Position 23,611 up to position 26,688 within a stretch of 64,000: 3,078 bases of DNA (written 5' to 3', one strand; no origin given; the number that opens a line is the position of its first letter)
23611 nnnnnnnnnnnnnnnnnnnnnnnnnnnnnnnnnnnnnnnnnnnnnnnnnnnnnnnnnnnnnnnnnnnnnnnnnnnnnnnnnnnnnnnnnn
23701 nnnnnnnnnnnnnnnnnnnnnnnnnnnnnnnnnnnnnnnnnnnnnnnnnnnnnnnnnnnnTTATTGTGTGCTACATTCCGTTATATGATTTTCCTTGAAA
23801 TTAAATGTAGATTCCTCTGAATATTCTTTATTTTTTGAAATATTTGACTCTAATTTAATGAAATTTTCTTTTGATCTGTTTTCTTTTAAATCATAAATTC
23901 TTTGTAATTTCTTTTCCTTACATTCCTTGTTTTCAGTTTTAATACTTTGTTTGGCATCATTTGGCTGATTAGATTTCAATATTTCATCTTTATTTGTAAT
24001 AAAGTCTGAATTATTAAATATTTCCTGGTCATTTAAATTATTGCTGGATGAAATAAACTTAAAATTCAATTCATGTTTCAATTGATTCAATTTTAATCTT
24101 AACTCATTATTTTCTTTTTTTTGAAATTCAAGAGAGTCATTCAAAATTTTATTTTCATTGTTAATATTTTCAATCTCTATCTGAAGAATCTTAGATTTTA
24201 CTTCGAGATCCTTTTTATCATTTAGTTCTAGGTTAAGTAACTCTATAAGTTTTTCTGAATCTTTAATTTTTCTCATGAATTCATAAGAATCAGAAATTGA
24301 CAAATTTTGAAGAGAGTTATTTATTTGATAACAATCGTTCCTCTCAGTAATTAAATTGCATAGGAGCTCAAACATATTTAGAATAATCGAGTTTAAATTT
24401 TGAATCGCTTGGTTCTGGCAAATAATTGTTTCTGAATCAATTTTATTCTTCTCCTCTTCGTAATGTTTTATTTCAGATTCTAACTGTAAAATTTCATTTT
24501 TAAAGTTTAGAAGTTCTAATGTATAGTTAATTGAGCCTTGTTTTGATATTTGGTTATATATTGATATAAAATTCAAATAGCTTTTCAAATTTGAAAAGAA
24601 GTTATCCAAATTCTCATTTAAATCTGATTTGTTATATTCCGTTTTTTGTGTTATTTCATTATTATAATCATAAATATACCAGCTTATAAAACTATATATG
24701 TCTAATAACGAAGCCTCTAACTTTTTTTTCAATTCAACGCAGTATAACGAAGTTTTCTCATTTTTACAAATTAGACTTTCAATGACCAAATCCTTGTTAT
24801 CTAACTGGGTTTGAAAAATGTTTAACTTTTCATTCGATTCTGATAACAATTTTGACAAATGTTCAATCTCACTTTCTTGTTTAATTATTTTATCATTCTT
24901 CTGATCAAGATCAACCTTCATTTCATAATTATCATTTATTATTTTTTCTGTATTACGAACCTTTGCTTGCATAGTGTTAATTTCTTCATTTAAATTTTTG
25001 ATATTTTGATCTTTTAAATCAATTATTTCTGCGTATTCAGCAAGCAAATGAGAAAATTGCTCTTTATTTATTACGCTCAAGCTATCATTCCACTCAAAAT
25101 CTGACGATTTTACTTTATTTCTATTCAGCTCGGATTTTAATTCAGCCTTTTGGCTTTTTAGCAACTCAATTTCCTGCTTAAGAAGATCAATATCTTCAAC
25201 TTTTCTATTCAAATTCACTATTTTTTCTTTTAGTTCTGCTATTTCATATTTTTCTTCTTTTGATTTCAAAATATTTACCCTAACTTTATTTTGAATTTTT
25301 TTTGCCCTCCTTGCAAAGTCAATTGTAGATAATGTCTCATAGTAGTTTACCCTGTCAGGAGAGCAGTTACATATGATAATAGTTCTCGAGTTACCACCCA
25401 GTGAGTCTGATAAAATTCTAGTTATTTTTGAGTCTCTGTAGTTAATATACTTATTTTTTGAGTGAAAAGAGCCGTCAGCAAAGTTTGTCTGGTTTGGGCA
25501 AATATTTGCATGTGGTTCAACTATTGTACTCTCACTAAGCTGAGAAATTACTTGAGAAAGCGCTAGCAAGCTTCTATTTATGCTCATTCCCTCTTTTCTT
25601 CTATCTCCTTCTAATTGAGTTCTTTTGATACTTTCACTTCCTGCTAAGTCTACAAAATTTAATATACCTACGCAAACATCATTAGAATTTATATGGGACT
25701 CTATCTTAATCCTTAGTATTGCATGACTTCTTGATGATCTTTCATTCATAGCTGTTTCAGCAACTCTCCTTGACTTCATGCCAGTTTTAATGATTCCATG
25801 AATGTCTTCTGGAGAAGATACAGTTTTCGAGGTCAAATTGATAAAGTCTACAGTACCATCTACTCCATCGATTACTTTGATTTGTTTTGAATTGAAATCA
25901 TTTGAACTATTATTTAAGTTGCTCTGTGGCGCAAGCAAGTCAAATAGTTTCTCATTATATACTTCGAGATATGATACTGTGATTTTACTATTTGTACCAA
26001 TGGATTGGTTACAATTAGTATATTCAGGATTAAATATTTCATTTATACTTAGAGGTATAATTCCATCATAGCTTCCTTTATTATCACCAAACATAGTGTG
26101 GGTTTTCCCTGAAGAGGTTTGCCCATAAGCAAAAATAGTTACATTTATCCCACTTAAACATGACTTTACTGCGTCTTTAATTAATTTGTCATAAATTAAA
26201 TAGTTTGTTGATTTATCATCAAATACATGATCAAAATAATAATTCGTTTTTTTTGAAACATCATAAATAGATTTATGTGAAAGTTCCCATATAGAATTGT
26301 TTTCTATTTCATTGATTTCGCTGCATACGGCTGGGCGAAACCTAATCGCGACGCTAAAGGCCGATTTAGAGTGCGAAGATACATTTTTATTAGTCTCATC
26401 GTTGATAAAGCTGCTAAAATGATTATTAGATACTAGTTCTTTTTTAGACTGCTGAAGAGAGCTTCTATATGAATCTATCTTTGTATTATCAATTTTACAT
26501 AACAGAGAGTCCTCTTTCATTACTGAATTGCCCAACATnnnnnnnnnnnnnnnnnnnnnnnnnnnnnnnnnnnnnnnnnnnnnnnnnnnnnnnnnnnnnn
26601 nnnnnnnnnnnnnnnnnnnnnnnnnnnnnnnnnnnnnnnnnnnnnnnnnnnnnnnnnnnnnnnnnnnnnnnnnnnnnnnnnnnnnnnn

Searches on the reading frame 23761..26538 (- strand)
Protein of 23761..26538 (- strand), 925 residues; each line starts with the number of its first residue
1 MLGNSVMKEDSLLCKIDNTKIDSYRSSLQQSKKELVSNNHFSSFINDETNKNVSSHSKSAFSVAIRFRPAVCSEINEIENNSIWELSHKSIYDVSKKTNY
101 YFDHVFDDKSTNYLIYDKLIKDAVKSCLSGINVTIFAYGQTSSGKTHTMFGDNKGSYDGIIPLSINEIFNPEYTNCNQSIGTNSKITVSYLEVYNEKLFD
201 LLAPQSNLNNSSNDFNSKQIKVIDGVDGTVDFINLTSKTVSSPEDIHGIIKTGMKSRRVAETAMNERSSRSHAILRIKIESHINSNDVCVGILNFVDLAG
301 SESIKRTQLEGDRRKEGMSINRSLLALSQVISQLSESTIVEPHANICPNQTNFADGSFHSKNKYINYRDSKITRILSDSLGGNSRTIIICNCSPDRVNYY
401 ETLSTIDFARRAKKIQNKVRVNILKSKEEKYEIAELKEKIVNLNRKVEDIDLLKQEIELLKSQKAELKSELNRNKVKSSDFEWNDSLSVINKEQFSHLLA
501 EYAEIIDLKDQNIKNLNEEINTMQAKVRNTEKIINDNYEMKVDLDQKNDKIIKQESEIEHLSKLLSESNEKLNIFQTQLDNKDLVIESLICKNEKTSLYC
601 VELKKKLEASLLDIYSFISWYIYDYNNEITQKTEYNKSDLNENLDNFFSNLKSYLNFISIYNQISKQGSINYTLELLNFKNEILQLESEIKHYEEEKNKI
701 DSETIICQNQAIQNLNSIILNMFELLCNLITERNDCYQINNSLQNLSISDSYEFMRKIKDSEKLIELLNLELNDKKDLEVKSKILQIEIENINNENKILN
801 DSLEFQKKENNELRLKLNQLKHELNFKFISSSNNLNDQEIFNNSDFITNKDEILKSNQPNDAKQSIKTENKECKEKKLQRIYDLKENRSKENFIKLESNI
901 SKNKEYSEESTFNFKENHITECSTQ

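Call 7: search_protein_families(library=pfam, proteins=[window:23761-26538:-])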
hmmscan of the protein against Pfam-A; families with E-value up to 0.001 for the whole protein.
window:23761-26538:- (925 aa): 2 families
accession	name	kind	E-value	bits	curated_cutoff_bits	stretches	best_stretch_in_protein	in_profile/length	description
PF00225.29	Kinesin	-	1e-93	314.4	29.3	1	80-415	23-327/327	Kinesin motor domain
PF16796.11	Microtub_bd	-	2.3e-20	73.5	27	1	85-202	46-155/155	Microtubule binding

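Call 19: find_homologous_proteins(query=window:23761-26538:-, max_evalue=1e-60)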
Query window:23761-26538:- (925 aa): 21 proteins with E <= 1e-60 among 8000 candidates.
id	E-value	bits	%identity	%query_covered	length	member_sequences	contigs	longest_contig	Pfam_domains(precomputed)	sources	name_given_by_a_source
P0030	0.0e+0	1877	95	100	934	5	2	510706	PF00225.30,PF16796.12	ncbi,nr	ncbi:Kinesin motor domain protein [Cryptosporidium hominis]|nr:Kinesin-related protein 4 [Cryptospor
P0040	0.0e+0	1692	87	100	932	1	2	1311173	PF00225.30,PF16796.12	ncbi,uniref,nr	ncbi:Kinesin motor domain protein [Cryptosporidium meleagridis]|uniref:Kinesin-like protein n=1 Tax=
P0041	0.0e+0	1491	79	100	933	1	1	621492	PF00225.30,PF16796.12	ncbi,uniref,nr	ncbi:kinesin heavy chain [Cryptosporidium sp. chipmunk genotype I]|uniref:kinesin heavy chain n=1 Ta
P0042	0.0e+0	1301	72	98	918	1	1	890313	PF00225.30,PF16796.12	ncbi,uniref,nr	ncbi:kinesin heavy chain [Cryptosporidium ubiquitum]|uniref:Kinesin-like protein n=1 Tax=Cryptospori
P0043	0.0e+0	1138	63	99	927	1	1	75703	PF00225.30,PF16796.12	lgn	-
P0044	0.0e+0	1116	62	99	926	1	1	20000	PF00225.30,PF16796.12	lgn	-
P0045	8.4e-287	972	56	99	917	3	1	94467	PF00225.30,PF16796.12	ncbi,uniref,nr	ncbi:putative kinesin heavy chain [Cryptosporidium canis]|uniref:Kinesin heavy chain n=1 Tax=Cryptos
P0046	6.0e-225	768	51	94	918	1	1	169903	PF00225.30,PF16796.12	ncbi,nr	ncbi:kinesin heavy chain [Cryptosporidium felis]|nr:kinesin heavy chain [Cryptosporidium felis]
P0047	1.4e-189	651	47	84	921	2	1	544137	PF00225.30,PF16796.12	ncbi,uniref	ncbi:kinesin heavy chain [Cryptosporidium xiaoi]|uniref:Kinesin-like protein n=1 Tax=Cryptosporidium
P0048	1.2e-175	605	45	84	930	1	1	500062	PF00225.30,PF16796.12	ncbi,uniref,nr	ncbi:kinesin heavy chain [Cryptosporidium ryanae]|uniref:kinesin heavy chain n=1 Tax=Cryptosporidium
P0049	2.0e-140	488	38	95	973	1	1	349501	PF00225.30,PF16796.12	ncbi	ncbi:kinesin motor domain-containing protein [Cryptosporidium serpentis]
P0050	3.0e-136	474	40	83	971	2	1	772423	PF00225.30,PF16796.12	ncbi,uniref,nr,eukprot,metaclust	ncbi:kinesin motor domain-containing protein [Cryptosporidium muris RN66]|uniref:Kinesin motor domai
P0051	1.7e-106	376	41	37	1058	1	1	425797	PF00225.30,PF16796.12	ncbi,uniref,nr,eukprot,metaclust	ncbi:kinesin-II 95 kDa subunit [Culex quinquefasciatus]|uniref:Kinesin-II 95 kDa subunit n=1 Tax=Cul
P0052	8.8e-80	288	34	38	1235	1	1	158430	PF00225.30,PF16796.12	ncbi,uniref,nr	ncbi:kinesin-like protein KIF15-A-like isoform X2 [Achlya hypogyna]|uniref:Kinesin-like protein KIF1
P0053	3.6e-78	282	35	56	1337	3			PF00225.30,PF16796.12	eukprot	eukprot:GHVP01032951.1.p1 GENE.GHVP01032951.1~~GHVP01032951.1.p1 ORF type:complete len:1338 (+),scor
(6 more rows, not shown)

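Call 21: find_encoding_contigs(protein=P0040, flank=10000, max_places=1)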
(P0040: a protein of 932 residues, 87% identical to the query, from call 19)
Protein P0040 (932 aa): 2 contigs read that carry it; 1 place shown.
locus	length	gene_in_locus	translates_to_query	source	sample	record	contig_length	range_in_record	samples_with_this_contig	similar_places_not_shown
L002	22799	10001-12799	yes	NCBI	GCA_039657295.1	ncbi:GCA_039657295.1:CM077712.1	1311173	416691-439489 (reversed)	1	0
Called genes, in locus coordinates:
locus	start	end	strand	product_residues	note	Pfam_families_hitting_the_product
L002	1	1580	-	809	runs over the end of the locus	PF00535:Glycos_transf_2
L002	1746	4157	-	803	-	PF03477:ATP-cone, PF00317:Ribonuc_red_lgN, PF02867:Ribonuc_red_lgC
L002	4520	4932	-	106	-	PF07019:EMC6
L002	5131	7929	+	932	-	PF18137:WHD_ORC (weak)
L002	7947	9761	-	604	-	-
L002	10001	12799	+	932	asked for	PF16796:Microtub_bd, PF00225:Kinesin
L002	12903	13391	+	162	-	PF09394:Inhibitor_I42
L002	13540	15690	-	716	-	PF16796:Microtub_bd, PF00225:Kinesin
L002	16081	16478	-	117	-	PF08576:DUF1764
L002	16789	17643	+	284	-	PF13862:BCCIP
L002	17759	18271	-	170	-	PF01922:SRP19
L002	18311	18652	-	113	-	-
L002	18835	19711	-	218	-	PF03256:ANAPC10, PF22633:F5_F8_type_C_2 (faint)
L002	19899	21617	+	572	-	PF01595:CNNM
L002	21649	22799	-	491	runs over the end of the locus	PF07065:D123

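Call 22: find_encoding_contigs(protein=P0041, flank=10000, max_places=1)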
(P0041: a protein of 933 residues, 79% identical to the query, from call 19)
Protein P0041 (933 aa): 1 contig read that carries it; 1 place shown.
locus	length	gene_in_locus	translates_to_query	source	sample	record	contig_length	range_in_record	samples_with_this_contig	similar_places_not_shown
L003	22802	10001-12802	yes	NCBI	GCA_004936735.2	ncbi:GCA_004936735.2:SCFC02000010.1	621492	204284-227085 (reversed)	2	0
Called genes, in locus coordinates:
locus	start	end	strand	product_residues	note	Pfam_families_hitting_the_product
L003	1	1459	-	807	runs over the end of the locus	PF00535:Glycos_transf_2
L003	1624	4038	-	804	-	PF03477:ATP-cone, PF00317:Ribonuc_red_lgN, PF02867:Ribonuc_red_lgC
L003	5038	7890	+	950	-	-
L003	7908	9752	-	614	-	-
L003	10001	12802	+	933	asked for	PF16796:Microtub_bd, PF00225:Kinesin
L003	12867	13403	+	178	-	PF09394:Inhibitor_I42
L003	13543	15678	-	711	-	PF16796:Microtub_bd, PF00225:Kinesin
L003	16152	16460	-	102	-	PF08576:DUF1764 (weak)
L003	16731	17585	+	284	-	PF13862:BCCIP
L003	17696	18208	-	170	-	PF01922:SRP19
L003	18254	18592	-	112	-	-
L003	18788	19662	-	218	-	PF03256:ANAPC10, PF22633:F5_F8_type_C_2 (weak)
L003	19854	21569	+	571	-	PF01595:CNNM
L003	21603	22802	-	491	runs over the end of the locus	PF07065:D123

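Call 23: find_encoding_contigs(protein=P0042, flank=10000, max_places=1)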
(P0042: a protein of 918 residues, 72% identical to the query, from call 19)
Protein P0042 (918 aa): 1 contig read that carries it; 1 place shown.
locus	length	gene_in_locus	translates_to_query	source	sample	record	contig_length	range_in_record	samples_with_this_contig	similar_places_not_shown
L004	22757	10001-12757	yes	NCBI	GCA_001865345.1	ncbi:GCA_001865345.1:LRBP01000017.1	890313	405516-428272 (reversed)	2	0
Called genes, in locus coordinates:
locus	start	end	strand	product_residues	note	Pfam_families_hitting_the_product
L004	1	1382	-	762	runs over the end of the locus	PF00535:Glycos_transf_2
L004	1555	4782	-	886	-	PF07019:EMC6, PF03477:ATP-cone (weak), PF00317:Ribonuc_red_lgN, PF02867:Ribonuc_red_lgC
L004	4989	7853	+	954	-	PF18137:WHD_ORC (weak)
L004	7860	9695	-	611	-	-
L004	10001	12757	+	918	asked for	PF16796:Microtub_bd, PF00225:Kinesin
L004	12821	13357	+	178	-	PF09394:Inhibitor_I42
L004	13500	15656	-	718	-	PF16796:Microtub_bd, PF00225:Kinesin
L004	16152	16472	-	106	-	PF08576:DUF1764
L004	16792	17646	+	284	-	PF13862:BCCIP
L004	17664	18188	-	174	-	PF01922:SRP19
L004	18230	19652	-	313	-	PF03256:ANAPC10, PF22633:F5_F8_type_C_2 (faint)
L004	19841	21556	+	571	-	PF01595:CNNM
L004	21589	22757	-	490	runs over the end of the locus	PF07065:D123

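Call 24: find_encoding_contigs(protein=P0043, flank=10000, max_places=1)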
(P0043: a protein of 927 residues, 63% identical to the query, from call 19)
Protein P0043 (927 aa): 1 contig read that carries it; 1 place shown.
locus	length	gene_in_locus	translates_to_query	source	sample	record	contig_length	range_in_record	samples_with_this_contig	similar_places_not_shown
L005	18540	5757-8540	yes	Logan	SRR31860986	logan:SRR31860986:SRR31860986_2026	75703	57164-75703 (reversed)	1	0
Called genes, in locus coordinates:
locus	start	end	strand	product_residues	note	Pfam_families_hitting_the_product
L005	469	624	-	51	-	-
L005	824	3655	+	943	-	-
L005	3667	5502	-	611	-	-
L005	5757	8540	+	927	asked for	PF16796:Microtub_bd, PF00225:Kinesin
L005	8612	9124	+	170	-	PF09394:Inhibitor_I42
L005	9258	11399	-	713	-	PF16796:Microtub_bd, PF00225:Kinesin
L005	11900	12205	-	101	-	PF08576:DUF1764 (weak)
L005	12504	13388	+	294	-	PF13862:BCCIP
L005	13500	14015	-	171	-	PF01922:SRP19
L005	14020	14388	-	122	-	-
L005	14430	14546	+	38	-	-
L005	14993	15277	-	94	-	PF03256:ANAPC10, PF22633:F5_F8_type_C_2 (weak)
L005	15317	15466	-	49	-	-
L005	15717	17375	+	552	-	PF01595:CNNM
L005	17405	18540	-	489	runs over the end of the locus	PF07065:D123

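Call 25: find_encoding_contigs(protein=P0045, flank=10000, max_places=1)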
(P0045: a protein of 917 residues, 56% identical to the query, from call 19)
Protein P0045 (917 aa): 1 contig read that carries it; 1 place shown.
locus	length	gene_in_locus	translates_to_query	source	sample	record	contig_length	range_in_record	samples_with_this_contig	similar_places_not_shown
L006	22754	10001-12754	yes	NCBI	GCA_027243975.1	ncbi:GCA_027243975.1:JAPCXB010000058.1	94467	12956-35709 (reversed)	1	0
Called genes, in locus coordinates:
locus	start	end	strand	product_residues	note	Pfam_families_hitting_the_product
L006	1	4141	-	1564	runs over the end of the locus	PF03477:ATP-cone, PF00317:Ribonuc_red_lgN, PF02867:Ribonuc_red_lgC, PF00535:Glycos_transf_2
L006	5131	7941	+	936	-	-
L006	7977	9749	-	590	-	-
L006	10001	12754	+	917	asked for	PF16796:Microtub_bd, PF00225:Kinesin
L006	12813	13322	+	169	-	PF09394:Inhibitor_I42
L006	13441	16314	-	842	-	PF00225:Kinesin, PF16796:Microtub_bd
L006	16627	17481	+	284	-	PF13862:BCCIP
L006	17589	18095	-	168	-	PF01922:SRP19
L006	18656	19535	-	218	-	PF03256:ANAPC10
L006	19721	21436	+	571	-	PF01595:CNNM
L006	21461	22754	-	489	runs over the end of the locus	PF07065:D123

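Call 26: find_encoding_contigs(protein=P0046, flank=10000, max_places=1)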
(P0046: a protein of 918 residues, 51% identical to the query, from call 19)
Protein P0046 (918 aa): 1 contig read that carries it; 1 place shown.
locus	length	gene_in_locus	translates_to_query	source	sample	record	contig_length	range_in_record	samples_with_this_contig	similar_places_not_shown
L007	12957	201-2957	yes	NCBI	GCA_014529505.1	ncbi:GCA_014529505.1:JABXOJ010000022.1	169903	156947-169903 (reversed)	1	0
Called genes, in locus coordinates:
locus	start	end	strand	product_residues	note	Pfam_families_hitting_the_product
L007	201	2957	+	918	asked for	PF00225:Kinesin, PF16796:Microtub_bd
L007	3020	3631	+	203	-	PF09394:Inhibitor_I42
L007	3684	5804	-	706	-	PF00225:Kinesin, PF16796:Microtub_bd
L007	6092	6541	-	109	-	-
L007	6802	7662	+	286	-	PF13862:BCCIP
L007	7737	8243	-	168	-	PF01922:SRP19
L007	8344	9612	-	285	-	PF03256:ANAPC10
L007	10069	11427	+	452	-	PF01595:CNNM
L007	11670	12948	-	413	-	PF07065:D123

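Call 27: find_encoding_contigs(protein=P0047, flank=10000, max_places=1)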
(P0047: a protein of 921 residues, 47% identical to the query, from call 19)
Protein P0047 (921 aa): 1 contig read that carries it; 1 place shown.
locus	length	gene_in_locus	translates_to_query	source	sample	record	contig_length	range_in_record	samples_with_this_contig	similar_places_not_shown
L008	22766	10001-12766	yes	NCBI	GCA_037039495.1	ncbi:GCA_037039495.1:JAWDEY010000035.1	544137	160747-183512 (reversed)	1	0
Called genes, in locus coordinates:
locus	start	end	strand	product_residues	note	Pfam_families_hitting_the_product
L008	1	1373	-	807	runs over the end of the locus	PF00535:Glycos_transf_2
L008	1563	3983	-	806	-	PF03477:ATP-cone, PF00317:Ribonuc_red_lgN, PF02867:Ribonuc_red_lgC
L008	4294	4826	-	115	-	PF07019:EMC6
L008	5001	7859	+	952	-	PF07034:ORC3_N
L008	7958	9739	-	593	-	-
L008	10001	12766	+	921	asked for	PF00225:Kinesin, PF16796:Microtub_bd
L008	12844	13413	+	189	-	PF09394:Inhibitor_I42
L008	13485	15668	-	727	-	PF00225:Kinesin, PF16796:Microtub_bd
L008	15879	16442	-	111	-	PF08576:DUF1764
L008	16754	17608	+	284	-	PF13862:BCCIP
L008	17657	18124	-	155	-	PF01922:SRP19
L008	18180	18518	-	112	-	-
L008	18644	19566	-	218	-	PF03256:ANAPC10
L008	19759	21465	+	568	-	PF01595:CNNM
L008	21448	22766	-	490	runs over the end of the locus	PF07065:D123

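Call 28: find_encoding_contigs(protein=P0048, flank=10000, max_places=1)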
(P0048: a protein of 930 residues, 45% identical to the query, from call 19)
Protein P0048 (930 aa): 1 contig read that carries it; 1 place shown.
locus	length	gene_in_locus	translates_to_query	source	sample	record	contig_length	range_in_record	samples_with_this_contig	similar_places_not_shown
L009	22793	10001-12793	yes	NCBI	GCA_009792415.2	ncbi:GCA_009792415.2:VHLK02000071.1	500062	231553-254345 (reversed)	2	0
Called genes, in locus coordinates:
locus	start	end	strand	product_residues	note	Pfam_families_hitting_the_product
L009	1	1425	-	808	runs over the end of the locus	PF00535:Glycos_transf_2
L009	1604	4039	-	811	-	PF03477:ATP-cone, PF00317:Ribonuc_red_lgN, PF02867:Ribonuc_red_lgC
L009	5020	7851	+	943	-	-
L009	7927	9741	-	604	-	-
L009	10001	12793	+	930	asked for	PF16796:Microtub_bd, PF00225:Kinesin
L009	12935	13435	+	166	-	PF09394:Inhibitor_I42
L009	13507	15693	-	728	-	PF00225:Kinesin, PF16796:Microtub_bd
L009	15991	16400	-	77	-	PF08576:DUF1764 (weak)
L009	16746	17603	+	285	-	PF13862:BCCIP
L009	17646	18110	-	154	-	PF01922:SRP19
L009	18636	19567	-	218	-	PF03256:ANAPC10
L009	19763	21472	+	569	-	PF01595:CNNM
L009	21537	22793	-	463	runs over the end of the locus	PF07065:D123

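Call 29: find_encoding_contigs(protein=P0049, flank=10000, max_places=1)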
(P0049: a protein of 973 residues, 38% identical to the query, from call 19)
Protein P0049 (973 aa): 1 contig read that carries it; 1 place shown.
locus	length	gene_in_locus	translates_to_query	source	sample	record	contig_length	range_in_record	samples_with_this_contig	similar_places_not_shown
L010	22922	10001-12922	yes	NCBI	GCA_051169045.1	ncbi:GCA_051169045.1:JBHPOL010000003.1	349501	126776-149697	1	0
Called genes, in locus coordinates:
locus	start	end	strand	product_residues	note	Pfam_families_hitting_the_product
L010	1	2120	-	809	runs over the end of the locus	PF03477:ATP-cone, PF00317:Ribonuc_red_lgN, PF02867:Ribonuc_red_lgC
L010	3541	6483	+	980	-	-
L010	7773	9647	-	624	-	-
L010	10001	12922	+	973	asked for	PF16796:Microtub_bd, PF00225:Kinesin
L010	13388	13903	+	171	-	PF09394:Inhibitor_I42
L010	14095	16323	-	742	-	PF00225:Kinesin, PF16796:Microtub_bd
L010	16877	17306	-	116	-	PF08576:DUF1764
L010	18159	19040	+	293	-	PF13862:BCCIP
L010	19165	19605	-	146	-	PF01922:SRP19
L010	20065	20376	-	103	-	-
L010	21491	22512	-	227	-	PF03256:ANAPC10, PF22633:F5_F8_type_C_2 (faint)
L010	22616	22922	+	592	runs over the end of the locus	PF01595:CNNM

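Call 30: find_encoding_contigs(protein=P0050, flank=10000, max_places=1)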
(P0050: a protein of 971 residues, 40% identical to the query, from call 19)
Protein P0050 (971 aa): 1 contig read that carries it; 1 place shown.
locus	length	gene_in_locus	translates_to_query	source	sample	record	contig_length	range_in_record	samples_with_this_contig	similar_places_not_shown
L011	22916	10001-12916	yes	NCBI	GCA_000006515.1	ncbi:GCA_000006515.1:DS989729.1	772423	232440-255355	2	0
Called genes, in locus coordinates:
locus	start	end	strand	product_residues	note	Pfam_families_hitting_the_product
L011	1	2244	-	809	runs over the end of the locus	PF03477:ATP-cone, PF00317:Ribonuc_red_lgN, PF02867:Ribonuc_red_lgC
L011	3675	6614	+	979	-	-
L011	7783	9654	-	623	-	-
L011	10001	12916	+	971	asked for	PF16796:Microtub_bd, PF00225:Kinesin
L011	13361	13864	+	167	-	PF09394:Inhibitor_I42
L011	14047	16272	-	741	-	PF00225:Kinesin, PF16796:Microtub_bd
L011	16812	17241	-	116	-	PF08576:DUF1764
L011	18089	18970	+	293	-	PF13862:BCCIP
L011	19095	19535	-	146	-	PF01922:SRP19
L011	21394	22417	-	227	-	PF03256:ANAPC10, PF22633:F5_F8_type_C_2 (faint)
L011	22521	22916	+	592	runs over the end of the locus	PF01595:CNNM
